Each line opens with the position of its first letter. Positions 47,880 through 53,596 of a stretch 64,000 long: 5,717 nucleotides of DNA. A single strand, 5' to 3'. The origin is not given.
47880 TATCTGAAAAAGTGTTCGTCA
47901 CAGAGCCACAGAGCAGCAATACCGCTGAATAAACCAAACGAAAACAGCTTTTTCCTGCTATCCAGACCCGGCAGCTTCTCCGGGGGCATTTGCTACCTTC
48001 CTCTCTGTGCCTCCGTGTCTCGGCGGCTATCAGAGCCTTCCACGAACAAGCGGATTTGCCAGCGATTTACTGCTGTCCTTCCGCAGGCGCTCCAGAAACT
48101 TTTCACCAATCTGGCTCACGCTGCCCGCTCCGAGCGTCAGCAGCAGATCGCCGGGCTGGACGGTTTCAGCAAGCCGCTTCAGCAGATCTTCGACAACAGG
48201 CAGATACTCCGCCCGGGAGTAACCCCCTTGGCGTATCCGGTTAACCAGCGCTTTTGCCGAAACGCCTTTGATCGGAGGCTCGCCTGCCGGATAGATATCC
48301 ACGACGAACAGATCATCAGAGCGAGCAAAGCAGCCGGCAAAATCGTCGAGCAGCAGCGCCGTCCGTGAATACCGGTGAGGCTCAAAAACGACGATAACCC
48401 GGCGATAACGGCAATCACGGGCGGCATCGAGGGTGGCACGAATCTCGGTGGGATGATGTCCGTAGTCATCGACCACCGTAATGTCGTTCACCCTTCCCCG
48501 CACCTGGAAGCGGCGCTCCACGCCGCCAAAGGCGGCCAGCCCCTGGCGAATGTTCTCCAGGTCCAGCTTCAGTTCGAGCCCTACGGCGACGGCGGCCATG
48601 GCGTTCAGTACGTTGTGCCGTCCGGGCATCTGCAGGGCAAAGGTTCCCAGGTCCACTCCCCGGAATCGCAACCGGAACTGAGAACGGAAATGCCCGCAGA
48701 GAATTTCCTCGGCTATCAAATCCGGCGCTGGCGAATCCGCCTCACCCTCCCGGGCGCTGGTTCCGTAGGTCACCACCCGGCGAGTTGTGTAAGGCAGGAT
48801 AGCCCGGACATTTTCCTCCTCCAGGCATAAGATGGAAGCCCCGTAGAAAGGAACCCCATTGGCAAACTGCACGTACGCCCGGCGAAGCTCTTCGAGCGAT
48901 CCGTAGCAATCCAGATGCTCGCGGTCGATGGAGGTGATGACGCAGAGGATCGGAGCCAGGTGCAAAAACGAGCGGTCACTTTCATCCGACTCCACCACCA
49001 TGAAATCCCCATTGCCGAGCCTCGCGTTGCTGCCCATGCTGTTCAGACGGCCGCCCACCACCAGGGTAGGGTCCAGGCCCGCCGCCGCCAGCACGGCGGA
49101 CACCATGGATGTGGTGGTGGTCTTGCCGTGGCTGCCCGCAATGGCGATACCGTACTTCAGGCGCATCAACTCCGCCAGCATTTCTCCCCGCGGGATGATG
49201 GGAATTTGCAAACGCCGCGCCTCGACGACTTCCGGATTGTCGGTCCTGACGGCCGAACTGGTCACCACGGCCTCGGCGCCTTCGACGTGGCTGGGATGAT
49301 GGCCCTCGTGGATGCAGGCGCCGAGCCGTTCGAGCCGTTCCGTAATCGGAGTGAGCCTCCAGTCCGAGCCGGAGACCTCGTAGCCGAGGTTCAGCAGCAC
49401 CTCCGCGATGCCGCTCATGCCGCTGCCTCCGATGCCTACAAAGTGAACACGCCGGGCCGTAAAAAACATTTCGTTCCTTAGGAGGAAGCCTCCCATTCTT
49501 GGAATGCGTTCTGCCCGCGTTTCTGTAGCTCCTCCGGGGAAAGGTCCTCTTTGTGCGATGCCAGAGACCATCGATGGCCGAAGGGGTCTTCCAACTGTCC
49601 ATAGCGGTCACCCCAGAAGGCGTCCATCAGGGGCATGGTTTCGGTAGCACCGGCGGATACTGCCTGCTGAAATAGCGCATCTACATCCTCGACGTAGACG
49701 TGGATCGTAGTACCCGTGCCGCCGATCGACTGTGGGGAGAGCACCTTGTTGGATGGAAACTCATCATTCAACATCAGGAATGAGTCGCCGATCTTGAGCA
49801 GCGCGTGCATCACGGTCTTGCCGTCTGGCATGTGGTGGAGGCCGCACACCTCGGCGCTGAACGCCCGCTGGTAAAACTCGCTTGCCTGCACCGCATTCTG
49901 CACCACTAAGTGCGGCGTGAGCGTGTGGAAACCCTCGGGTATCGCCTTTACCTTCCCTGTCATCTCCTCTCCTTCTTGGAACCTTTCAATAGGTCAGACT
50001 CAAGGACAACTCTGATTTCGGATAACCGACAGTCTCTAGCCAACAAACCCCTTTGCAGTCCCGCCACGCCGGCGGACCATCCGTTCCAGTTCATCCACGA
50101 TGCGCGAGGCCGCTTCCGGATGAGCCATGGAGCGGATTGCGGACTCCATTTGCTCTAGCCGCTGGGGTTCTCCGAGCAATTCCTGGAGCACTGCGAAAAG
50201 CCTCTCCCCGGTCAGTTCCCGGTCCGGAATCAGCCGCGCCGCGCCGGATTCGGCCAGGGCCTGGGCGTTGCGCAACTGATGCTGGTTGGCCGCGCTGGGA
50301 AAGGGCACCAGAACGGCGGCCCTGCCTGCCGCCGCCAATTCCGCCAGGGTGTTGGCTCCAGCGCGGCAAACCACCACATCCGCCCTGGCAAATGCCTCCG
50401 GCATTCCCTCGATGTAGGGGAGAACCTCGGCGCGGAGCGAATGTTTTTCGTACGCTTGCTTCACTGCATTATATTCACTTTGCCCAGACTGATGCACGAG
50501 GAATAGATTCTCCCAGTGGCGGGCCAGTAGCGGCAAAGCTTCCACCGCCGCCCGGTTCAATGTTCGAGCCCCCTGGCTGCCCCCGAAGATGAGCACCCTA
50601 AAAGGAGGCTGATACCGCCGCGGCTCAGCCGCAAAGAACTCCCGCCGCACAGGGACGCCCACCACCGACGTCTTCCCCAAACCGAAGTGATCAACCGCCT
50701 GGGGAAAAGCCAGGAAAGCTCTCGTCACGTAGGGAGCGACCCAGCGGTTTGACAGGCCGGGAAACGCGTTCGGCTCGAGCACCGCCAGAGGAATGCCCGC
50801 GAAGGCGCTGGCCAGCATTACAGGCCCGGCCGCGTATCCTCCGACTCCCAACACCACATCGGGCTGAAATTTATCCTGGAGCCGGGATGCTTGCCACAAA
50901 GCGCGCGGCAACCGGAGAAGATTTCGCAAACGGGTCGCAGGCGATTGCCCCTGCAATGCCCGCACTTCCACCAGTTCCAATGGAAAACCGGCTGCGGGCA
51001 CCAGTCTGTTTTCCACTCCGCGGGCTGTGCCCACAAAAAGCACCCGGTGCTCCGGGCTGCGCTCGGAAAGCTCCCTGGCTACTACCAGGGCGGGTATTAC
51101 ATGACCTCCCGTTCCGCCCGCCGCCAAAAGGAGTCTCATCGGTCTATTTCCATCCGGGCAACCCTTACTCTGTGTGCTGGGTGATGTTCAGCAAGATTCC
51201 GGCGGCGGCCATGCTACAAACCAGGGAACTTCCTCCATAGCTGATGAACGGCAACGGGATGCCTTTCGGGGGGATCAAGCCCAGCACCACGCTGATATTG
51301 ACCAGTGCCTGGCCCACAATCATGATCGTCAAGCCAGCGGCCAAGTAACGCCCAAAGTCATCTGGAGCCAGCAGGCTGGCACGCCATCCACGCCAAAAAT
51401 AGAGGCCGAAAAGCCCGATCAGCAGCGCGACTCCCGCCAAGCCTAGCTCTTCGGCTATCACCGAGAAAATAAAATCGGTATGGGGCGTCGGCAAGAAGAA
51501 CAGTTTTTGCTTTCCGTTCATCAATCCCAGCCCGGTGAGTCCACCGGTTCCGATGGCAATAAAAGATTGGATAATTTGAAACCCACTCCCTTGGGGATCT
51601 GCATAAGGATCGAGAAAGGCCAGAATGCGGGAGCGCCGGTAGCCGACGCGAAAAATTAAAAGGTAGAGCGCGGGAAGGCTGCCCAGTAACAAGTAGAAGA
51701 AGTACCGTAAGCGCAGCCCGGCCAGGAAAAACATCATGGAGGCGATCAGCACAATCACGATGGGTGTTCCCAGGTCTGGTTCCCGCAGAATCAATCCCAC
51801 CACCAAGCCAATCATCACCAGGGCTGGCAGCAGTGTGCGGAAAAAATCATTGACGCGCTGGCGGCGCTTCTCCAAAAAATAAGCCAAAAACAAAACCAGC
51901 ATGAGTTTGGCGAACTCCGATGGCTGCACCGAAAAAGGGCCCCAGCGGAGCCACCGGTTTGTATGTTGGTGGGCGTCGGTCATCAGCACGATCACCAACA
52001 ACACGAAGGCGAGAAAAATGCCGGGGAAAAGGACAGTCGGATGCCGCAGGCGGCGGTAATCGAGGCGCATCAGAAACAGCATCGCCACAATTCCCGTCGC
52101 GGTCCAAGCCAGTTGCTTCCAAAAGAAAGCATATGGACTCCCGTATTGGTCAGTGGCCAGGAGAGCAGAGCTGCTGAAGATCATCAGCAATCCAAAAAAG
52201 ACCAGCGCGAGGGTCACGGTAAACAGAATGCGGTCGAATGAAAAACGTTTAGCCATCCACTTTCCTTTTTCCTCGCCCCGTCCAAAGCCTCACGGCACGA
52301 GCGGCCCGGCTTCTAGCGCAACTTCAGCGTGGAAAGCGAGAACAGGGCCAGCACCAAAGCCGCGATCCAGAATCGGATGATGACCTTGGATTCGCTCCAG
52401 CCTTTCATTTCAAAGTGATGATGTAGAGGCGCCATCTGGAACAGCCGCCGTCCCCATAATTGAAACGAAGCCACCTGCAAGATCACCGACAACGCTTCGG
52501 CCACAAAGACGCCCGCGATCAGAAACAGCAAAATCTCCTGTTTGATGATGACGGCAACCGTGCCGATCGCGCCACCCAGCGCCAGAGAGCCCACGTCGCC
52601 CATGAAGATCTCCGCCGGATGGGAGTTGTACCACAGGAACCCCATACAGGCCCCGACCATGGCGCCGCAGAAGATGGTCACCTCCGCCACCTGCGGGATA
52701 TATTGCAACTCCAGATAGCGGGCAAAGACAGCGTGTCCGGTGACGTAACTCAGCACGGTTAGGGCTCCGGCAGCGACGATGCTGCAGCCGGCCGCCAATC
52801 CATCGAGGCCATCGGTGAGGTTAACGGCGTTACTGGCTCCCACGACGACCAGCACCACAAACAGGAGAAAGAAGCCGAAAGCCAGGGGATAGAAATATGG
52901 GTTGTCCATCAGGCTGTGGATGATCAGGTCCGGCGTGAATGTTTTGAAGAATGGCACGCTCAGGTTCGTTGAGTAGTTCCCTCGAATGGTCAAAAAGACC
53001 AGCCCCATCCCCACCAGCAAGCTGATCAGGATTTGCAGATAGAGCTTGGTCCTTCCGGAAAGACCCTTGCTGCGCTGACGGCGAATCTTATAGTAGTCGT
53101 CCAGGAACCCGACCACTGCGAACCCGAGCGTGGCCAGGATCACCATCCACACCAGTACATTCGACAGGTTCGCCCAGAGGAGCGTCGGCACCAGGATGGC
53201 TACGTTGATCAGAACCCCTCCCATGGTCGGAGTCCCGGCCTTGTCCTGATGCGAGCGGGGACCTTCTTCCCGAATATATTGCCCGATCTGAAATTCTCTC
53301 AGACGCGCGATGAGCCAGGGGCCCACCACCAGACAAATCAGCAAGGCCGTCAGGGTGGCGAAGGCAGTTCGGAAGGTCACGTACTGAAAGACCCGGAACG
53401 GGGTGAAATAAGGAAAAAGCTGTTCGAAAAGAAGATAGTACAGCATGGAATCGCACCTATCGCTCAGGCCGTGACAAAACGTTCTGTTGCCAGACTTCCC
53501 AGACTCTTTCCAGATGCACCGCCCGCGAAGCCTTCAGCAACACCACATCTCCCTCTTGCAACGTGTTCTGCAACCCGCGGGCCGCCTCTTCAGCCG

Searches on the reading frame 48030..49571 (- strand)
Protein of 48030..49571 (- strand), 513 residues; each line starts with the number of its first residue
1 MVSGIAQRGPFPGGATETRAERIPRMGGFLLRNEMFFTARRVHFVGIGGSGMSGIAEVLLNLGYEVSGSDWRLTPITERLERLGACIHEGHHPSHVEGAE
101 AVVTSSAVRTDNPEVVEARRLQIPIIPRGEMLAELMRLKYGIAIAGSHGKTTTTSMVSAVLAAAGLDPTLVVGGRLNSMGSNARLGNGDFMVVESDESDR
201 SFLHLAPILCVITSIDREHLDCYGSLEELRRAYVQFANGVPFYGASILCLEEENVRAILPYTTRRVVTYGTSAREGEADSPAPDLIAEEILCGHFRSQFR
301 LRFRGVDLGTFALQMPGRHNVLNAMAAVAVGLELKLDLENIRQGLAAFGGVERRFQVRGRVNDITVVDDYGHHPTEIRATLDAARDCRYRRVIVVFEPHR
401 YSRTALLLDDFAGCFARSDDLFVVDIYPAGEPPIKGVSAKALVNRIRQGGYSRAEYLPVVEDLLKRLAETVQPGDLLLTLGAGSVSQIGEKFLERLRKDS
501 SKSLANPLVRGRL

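Call 73: search_protein_families(library=ncbifam, proteins=[window:48030-49571:-], max_evalue=1e-20)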
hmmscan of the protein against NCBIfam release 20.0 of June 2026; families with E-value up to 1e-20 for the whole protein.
window:48030-49571:- (513 aa): 10 families
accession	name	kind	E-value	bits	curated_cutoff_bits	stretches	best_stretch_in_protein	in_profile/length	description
TIGR01082.1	murC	equivalog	9.4e-156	519.4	335.1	1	42-492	2-448/449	UDP-N-acetylmuramate--L-alanine ligase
NF011171.0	PRK14573.1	equivalog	2.8e-92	310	1015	1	41-492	6-444/809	bifunctional UDP-N-acetylmuramate--L-alanine ligase/D-alanine--D-alanine ligase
TIGR01081.1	mpl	equivalog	1e-58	199.4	388.7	1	41-497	1-448/448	UDP-N-acetylmuramate:L-alanyl-gamma-D-glutamyl-meso-diaminopimelate ligase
TIGR01087.1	murD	equivalog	5.1e-27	95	211.95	1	42-388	2-339/441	UDP-N-acetylmuramoyl-L-alanine--D-glutamate ligase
NF053645.1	pMurC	equivalog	1.4e-26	93.3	560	0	280-395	283-395/492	pseudomurein biosynthesis peptide ligase pMurC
NF001124.0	PRK00139.1-2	equivalog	5.7e-23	81.4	476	0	211-396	203-383/500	UDP-N-acetylmuramoyl-L-alanyl-D-glutamate--2,6-diaminopimelate ligase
TIGR01143.1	murF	subfamily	7.8e-22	77.8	288.6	1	98-394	33-330/418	UDP-N-acetylmuramoyl-tripeptide--D-alanyl-D-alanine ligase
NF001126.0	PRK00139.1-4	equivalog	1.4e-21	76.6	373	0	211-396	198-374/486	UDP-N-acetylmuramoyl-L-alanyl-D-glutamate--2,6-diaminopimelate ligase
NF008896.0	PRK11929.1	equivalog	1.4e-21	76.1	1023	0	142-394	607-866/965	bifunctional UDP-N-acetylmuramoyl-L-alanyl-D-glutamate--2,6-diaminopimelate ligase MurE/UDP-N-acetylmuramoyl-tripeptide--D-alanyl-D-alanine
TIGR01085.1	murE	subfamily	5.7e-21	74.9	257.3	0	210-396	181-364/472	UDP-N-acetylmuramyl-tripeptide synthetase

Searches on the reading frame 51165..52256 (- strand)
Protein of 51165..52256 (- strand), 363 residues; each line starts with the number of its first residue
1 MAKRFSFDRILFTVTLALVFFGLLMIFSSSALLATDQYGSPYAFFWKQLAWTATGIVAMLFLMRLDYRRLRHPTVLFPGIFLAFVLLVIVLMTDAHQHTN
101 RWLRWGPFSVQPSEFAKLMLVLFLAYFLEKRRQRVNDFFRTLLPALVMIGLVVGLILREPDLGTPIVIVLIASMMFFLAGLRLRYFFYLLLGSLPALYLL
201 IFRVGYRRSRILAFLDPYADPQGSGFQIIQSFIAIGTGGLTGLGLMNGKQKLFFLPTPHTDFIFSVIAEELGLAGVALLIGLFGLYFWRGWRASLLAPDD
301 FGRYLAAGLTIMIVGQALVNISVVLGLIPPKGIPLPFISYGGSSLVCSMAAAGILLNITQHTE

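Call 73: search_protein_families(library=ncbifam, proteins=[window:51165-52256:-], max_evalue=1e-20)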
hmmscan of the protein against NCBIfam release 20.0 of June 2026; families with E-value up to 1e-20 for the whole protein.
window:51165-52256:- (363 aa): 6 families
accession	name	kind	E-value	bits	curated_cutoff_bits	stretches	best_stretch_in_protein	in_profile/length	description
TIGR02614.1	ftsW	equivalog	3.2e-115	385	337.5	1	8-361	1-356/357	putative lipid II flippase FtsW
TIGR02615.1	spoVE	exception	6.8e-109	364.6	448.8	1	8-359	1-353/354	stage V sporulation protein E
TIGR02210.1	rodA_shape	equivalog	7.1e-98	328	336.7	1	8-362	1-356/357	rod shape-determining protein RodA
NF008042.0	PRK10774.1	equivalog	5.2e-63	213.4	493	1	6-360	34-390/405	cell division protein FtsW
NF008060.0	PRK10794.1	equivalog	2.7e-60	204.2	590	1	6-361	15-362/370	peptidoglycan glycosyltransferase MrdB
NF037961.1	RodA_shape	subfamily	8.5e-42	143.9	150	1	222-347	270-396/415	rod shape-determining protein RodA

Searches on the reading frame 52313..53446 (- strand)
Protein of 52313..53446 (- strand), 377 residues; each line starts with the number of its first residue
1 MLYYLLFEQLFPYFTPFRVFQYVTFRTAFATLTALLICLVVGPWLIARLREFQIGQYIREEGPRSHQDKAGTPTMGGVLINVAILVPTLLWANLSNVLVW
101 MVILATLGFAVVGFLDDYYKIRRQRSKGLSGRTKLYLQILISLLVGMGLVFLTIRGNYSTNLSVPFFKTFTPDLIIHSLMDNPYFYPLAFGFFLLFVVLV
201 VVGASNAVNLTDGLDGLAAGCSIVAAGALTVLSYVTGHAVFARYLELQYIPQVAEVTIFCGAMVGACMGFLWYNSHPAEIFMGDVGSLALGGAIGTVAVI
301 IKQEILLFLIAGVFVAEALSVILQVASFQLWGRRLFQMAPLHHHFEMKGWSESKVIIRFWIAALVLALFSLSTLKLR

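Call 73: search_protein_families(library=ncbifam, proteins=[window:52313-53446:-], max_evalue=1e-20)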
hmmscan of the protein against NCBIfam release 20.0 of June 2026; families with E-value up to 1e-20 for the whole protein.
window:52313-53446:- (377 aa): 2 families
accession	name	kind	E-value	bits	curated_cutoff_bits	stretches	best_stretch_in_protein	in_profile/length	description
TIGR00445.1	mraY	equivalog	1.2e-120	402.8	192.05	1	39-377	2-321/321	phospho-N-acetylmuramoyl-pentapeptide-transferase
NF053644.1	MraY_archaea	equivalog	8.3e-34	117.4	450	1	190-370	178-339/340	pseudomurein biosynthesis MraY family phospho-N-acetylmuramoyl-pentapeptide-transferase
